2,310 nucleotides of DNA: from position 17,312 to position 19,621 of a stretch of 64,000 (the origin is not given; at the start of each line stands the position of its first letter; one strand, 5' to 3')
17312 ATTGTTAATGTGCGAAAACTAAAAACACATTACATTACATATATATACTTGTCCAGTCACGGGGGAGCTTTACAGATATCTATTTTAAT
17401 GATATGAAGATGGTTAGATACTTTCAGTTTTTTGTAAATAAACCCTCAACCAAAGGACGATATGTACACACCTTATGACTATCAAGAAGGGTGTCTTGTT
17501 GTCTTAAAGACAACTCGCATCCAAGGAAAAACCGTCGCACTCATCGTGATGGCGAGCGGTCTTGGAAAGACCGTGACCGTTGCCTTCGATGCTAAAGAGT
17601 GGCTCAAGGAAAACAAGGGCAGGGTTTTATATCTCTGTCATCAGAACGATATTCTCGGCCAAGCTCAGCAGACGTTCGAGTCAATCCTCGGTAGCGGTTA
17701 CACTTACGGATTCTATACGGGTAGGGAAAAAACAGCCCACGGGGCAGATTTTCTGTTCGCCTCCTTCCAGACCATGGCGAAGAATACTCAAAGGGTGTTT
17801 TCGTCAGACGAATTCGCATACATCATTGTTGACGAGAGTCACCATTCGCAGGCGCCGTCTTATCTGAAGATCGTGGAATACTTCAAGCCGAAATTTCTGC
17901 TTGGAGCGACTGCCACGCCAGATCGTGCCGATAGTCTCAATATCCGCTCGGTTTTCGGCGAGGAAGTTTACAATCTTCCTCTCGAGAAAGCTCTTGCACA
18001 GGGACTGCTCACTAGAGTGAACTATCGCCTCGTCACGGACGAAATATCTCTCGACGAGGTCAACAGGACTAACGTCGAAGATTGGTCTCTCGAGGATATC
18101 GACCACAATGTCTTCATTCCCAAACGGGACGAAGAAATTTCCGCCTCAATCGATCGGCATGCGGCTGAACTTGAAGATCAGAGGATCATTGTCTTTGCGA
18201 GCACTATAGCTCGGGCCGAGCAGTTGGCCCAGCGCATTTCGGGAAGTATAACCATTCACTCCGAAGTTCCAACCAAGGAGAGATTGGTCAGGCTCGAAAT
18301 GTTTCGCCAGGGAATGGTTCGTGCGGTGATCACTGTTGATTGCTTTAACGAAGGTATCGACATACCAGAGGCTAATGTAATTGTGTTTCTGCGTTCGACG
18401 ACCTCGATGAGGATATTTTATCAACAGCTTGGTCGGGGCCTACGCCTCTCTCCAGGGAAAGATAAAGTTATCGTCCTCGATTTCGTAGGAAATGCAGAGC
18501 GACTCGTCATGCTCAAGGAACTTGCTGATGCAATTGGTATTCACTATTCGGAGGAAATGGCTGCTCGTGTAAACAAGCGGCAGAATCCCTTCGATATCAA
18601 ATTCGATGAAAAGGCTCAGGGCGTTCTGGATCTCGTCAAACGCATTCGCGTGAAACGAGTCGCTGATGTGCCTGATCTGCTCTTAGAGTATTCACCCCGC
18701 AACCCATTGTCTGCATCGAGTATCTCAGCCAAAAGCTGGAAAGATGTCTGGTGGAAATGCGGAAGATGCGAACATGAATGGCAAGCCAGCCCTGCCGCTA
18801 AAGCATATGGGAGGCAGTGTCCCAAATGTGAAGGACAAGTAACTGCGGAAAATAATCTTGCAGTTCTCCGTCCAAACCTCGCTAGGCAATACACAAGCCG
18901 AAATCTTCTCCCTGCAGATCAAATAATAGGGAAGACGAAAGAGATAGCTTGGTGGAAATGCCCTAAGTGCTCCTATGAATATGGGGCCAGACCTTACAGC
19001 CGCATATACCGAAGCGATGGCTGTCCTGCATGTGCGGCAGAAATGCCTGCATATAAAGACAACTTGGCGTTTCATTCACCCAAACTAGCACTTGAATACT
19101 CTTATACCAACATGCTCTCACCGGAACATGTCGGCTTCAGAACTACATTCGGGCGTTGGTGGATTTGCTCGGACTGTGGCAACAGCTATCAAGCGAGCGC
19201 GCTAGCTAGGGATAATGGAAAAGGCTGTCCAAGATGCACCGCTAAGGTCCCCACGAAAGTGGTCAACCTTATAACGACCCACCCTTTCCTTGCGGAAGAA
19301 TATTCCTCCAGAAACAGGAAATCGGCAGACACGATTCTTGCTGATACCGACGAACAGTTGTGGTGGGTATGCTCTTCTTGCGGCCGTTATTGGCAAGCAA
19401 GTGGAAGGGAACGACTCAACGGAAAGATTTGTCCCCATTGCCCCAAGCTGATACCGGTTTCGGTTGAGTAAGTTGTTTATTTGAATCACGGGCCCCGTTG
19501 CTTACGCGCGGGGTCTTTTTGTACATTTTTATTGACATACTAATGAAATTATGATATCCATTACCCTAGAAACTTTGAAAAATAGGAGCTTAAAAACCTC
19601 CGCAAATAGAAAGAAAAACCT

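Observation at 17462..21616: Tandem paralogous XPB/ResIII-like helicases with swapped C-terminal repeat arrays, divergent from the giant sigma gene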

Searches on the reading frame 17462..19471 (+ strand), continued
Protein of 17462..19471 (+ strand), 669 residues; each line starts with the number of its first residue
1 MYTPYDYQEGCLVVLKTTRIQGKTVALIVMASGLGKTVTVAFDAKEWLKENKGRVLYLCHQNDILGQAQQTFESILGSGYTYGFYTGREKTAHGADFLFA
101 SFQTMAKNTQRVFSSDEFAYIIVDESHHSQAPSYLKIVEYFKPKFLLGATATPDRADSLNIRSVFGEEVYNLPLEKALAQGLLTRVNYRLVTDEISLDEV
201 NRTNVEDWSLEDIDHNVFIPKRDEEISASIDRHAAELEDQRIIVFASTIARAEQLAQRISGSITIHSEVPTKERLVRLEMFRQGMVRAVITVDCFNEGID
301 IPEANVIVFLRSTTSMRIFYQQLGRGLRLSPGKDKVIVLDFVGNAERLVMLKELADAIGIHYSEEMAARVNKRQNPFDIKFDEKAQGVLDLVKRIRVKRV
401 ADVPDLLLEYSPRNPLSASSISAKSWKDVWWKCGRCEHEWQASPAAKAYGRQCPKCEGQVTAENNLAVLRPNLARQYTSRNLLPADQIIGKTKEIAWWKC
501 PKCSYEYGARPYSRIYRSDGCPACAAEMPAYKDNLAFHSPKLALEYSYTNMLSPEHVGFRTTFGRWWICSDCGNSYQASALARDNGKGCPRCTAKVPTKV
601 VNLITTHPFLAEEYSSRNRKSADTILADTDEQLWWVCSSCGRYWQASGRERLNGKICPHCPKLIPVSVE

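Call 68: find_encoding_contigs(protein=P0069, flank=7000, max_places=1)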
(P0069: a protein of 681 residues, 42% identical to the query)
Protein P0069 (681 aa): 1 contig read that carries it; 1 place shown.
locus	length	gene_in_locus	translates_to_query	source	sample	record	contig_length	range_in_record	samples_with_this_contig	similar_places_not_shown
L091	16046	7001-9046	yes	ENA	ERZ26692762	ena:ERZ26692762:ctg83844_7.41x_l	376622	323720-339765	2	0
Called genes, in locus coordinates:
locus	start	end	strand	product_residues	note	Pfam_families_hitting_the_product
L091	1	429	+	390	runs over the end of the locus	PF03033:Glyco_transf_28, PF04101:Glyco_tran_28_C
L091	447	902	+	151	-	-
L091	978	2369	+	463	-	PF00749:tRNA-synt_1c, PF19269:Anticodon_2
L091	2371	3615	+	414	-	PF01551:Peptidase_M23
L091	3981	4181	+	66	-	-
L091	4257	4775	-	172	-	-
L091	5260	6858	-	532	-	PF04542:Sigma70_r2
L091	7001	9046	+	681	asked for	PF00270:DEAD, PF04851:ResIII, PF18766:SWI2_SNF2, PF16203:ERCC3_RAD25_C (weak), PF00271:Helicase_C, PF01155:HypA (faint), PF14311:DUF4379, PF14311:DUF4379, +1 more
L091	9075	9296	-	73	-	-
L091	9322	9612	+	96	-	PF09876:DUF2103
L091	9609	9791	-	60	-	-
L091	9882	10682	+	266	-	PF02673:BacA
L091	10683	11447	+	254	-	-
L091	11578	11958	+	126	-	-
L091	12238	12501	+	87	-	-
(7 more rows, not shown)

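Call 74: find_related_loci(query=A1, collection=metagenome_contigs, flank=6000)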
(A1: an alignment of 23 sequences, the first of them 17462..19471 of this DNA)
Query A1 (669 aa) in metagenome_contigs; peptide patterns used: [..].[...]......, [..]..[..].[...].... (x = any residue, [..] = any of these).
600 stretches matched a pattern (row limit reached: there are more); 580 encode a relative of the query (tblastn E <= 1e-3); the best 80 are kept; 80 distinct loci.
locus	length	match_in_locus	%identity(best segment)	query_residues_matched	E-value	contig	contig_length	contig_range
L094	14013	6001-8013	47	1-662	0e+0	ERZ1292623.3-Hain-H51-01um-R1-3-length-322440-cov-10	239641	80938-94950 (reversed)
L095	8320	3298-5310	48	1-666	0e+0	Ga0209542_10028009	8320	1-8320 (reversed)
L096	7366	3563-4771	50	1-399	1e-113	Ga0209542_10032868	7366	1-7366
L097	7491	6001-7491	39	4-660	1e-110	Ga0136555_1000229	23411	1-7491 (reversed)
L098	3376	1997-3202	47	4-396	4e-112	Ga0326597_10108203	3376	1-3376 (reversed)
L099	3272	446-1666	46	4-398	6e-111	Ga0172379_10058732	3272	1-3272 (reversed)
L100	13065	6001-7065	50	2-354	2e-110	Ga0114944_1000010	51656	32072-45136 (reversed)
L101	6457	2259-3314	48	4-358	1e-96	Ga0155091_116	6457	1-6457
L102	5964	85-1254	45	8-395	7e-97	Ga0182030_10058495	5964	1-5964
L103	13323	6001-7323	40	26-660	2e-95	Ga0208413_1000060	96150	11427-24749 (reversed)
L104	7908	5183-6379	40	1-395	2e-82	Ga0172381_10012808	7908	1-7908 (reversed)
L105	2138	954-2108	36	15-396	3e-77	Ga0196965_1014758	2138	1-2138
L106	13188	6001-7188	39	3-398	3e-72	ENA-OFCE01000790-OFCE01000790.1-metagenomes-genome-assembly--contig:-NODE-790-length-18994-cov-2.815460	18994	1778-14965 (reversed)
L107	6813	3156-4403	36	4-407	8e-72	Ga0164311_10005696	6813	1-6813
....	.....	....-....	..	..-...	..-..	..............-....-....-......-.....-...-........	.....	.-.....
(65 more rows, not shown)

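Call 77: search_protein_families(library=phrogs, proteins=[window:17462-19471:+], max_evalue=0.001)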
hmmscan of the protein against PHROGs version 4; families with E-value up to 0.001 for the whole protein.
window:17462-19471:+ (669 aa): 10 families
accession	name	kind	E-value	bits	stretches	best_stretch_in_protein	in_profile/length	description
phrog_16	-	DNA, RNA and nucleotide metabolism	3.3e-67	228.5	1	1-527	270-682/986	DNA helicase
phrog_9690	-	DNA, RNA and nucleotide metabolism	1.2e-17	64.9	1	100-344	23-271/306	DNA helicase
phrog_16694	-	unknown function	2.2e-17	63.3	1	5-341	276-674/1010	-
phrog_681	-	DNA, RNA and nucleotide metabolism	3e-16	60.1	1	491-662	264-430/576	endonuclease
phrog_559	-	DNA, RNA and nucleotide metabolism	1.5e-14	54.7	1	346-661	5-304/607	HNH endonuclease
phrog_62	-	DNA, RNA and nucleotide metabolism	1.8e-08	33.3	1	2-153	695-849/1881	DNA helicase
phrog_32711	-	unknown function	3.4e-06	26.3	1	121-335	221-445/956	-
phrog_6819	-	DNA, RNA and nucleotide metabolism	6.2e-06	25.9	1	238-308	234-309/645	Holliday junction branch migration helicase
phrog_9902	-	unknown function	0.00019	22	0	419-467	38-86/210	-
phrog_3830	-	unknown function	0.00055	19.2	1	114-255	394-532/1032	-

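Call 81: list_cluster_members(proteins=[window:17462-19471:+, P0121, window:14264-17293:-])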
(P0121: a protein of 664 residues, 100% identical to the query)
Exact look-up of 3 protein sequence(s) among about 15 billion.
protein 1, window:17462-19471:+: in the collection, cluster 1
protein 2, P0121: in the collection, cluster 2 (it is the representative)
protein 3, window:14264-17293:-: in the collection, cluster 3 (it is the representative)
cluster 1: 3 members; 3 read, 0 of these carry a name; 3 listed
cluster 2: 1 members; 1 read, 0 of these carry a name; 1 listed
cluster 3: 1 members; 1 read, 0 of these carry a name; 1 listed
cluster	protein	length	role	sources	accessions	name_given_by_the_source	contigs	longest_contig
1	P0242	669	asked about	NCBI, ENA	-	-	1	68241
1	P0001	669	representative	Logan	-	-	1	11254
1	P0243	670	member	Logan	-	-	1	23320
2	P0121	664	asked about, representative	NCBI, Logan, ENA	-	-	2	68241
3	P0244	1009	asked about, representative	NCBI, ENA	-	-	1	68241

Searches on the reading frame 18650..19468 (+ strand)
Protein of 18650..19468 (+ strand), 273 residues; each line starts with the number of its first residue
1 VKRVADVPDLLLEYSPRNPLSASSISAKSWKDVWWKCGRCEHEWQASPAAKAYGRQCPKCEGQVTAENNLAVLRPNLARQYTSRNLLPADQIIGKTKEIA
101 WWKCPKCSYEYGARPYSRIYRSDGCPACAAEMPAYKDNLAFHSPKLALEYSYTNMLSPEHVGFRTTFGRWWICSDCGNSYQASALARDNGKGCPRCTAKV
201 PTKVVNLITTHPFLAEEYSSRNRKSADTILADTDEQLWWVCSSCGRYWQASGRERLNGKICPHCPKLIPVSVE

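Call 60: predict_structure(alignment_id=A3)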
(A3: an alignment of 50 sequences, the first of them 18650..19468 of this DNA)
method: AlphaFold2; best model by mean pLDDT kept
length: 273 residues; sequences in the alignment: 50
mean_pLDDT: 93.4   pTM: 0.62
mean pLDDT of the five models: 93.4, 93.2, 93.0, 91.6, 90.7
residues with pLDDT >= 90: 225; 70-90: 41; 50-70: 7; < 50: 0
segments of 3 or more residues with pLDDT < 50: none
pLDDT, mean of each block of 10 residues (from residue 1): 94 97 97 94 95 88 86 97 97 93 98 96 97 98 97 97 97 92 97 79 78 96 93 95 97 96 87 76
secondary structure, 60 per line:
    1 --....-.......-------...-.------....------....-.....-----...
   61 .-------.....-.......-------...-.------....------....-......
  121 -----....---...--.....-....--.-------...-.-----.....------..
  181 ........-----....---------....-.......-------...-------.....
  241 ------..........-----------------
elements in order: H8-13 E33-36 E43-46 H48-52 H58-61 H70-73 H75-80 E100-103 E110-113 H115-120 H126-129 H139-142 H144-147 E168-172 E179-183 H184-188 H194-197 H207-210 H212-217 E236-240 E247-251 H252-256

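Call 64: fold_search(model_id=the predicted structure, library=pdb)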
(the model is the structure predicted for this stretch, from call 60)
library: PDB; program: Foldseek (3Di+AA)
matches with E <= 10: 91; with E <= 0.001: 8
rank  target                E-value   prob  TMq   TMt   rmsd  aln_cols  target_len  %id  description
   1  6yxx_E2               4.9e-14  1.00  0.35  0.27  12.8       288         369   22  State A of the Trypanosoma brucei mitoribosomal large subunit assembly intermediate (released 2020-10-14)
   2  6hiw_DS               1.5e-06  1.00  0.25  0.28  11.0       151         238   19  Cryo-EM structure of the Trypanosoma brucei mitochondrial ribosome - This entry contains the complete small mitoribos (released 2018-09-26)
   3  7pub_DS               2.8e-06  1.00  0.25  0.27  10.9       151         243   19  Late assembly intermediate of the Trypanosoma brucei mitoribosomal small subunit (released 2022-05-04)
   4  7aor_at               1.3e-05  1.00  0.25  0.27  11.1       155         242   20  mt-SSU from Trypanosoma cruzi in complex with mt-IF-3. (released 2021-04-28)
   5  7ane_at               2.5e-05  1.00  0.18  0.24  11.1       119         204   24  Leishmania Major mitochondrial ribosome (released 2021-06-23)
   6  6sga_Fd               2.2e-04  1.00  0.23  0.65   6.0       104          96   19  Body domain of the mt-SSU assemblosome from Trypanosoma brucei (released 2019-09-18)
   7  7pua_Fd               4.7e-04  1.00  0.23  0.66   1.1        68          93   26  Middle assembly intermediate of the Trypanosoma brucei mitoribosomal small subunit (released 2022-03-02)
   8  9hny_Fd               5.3e-04  1.00  0.23  0.66   5.8       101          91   21  Mitoribosomal small subunit in complex with Mettl15 and Mettl17 (released 2025-03-26)
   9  8u9r_I                6.8e-01  0.04  0.09  0.15  11.9        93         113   20  STRUCTURAL BASIS OF TRANSCRIPTION: RNA POLYMERASE II SUBSTRATE BINDING AND METAL COORDINATION USING A FREE-ELECTRON LA (released 2024-09-18)
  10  5o6c                  1.0e+00  0.02  0.08  0.08  13.2       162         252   10  Crystal Structure of a threonine-selective RCR E3 ligase (released 2018-04-18)
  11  8c8u                  1.4e+00  0.03  0.10  0.03  17.8       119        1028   12  Priestia megaterium mupirocin-resistant isoleucyl-tRNA synthetase 2 complexed with mupirocin (released 2023-08-23)
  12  8c8v                  1.8e+00  0.07  0.10  0.03  16.9        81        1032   16  Priestia megaterium mupirocin-resistant isoleucyl-tRNA synthetase 2 with a fully-resolved C-terminal tRNA-binding domain (released 2023-08-16)
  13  6t7f_A                1.8e+00  0.02  0.11  0.11  11.5       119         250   15  RCR E3 ligase E2-Ubiquitin transthiolation intermediate (released 2020-08-05)
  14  6hls_I                1.8e+00  0.02  0.07  0.15  20.4        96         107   19  Yeast apo RNA polymerase I* (released 2019-04-03)
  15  8c9d                  1.9e+00  0.07  0.10  0.03  16.9        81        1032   16  Priestia megaterium W130Q mutant of type 2 isoleucyl-tRNA synthetase complexed with an isoleucyl-adenylate analogue (released 2023-08-16)
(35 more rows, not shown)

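Call 76: find_homologous_proteins(query=window:18650-19468:+, max_evalue=0.00001)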
Query window:18650-19468:+ (273 aa): 7 proteins with E <= 0.00001 among 452 candidates.
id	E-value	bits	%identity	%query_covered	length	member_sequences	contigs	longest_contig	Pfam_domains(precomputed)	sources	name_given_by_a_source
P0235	5.3e-143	494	76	100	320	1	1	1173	PF14311.13,PF01155.26,PF12773.14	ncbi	-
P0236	5.1e-55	205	42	80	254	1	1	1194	PF24441.2,PF14311.13,PF01155.26,PF09723.16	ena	-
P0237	2.2e-46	176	76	38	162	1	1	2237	PF14311.13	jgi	-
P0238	3.5e-17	81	34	70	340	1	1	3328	PF14311.13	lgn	-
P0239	1.3e-16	79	31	87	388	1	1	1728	PF14311.13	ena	-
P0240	1.4e-10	59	21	82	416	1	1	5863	PF14311.13,PF13455.13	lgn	-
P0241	4.2e-9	54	32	57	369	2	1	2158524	PF14311.13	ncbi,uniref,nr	ncbi:zinc-ribbon domain-containing protein [Nocardioides sp. Soil805]|uniref:zinc-ribbon domain-cont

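Call 77: search_protein_families(library=phrogs, proteins=[window:18650-19468:+], max_evalue=0.001)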
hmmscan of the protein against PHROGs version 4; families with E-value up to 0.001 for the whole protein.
window:18650-19468:+ (273 aa): 6 families
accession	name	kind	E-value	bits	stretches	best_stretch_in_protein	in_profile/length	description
phrog_681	-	DNA, RNA and nucleotide metabolism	2.5e-17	63.7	1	95-266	264-430/576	endonuclease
phrog_559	-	DNA, RNA and nucleotide metabolism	5.7e-15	56.1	1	26-265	83-304/607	HNH endonuclease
phrog_9902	-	unknown function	2.1e-06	28.4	0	23-70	38-85/210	-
phrog_21525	-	unknown function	0.00014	23.3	0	229-264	61-99/108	-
phrog_9414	-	unknown function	0.00018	22.4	0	100-137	3-41/71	-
phrog_6422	-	moron, auxiliary metabolic gene and host takeover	0.00061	21.2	0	33-67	6-43/120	Lar-like restriction alleviation protein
